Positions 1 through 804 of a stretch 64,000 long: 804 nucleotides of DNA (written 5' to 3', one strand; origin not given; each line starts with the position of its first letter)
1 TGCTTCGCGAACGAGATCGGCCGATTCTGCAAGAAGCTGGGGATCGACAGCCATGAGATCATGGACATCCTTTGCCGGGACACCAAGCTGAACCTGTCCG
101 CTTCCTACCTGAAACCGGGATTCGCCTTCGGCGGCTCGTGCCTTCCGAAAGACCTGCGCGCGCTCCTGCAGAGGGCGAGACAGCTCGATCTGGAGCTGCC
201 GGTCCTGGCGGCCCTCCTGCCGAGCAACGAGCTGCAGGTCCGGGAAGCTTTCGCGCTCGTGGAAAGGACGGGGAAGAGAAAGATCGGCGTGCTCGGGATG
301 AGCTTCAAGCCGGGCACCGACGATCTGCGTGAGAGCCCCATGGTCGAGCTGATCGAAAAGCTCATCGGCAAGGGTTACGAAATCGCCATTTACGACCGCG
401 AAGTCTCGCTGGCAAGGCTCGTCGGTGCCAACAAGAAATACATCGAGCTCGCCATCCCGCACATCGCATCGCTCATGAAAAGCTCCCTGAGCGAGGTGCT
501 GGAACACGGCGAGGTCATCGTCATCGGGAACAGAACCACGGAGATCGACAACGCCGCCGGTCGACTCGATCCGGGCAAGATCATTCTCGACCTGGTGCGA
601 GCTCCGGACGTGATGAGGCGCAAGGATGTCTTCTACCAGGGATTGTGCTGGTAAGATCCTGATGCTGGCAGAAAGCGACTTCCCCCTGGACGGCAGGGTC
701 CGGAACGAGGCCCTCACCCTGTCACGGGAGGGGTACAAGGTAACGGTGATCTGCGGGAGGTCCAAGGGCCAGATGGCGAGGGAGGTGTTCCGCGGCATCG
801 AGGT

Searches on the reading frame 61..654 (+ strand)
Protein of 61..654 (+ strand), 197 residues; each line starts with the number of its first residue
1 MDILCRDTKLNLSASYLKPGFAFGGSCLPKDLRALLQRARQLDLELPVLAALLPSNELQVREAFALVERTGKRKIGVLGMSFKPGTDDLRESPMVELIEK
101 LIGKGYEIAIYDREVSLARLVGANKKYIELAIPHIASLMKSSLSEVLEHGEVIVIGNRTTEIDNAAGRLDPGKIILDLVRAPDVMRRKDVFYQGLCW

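Call 66: search_protein_families(library=pfam, proteins=[window:61-654:+], max_evalue=0.00001)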
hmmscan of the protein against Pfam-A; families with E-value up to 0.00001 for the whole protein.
window:61-654:+ (197 aa): 2 families
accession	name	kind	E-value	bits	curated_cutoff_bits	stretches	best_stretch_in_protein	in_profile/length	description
PF03720.21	UDPG_MGDP_dh_C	-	2.3e-13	50.9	30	1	76-178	1-97/103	UDP-glucose/GDP-mannose dehydrogenase family, UDP binding domain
PF00984.24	UDPG_MGDP_dh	-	5.4e-11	42.9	25.4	1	7-57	45-93/94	UDP-glucose/GDP-mannose dehydrogenase family, central domain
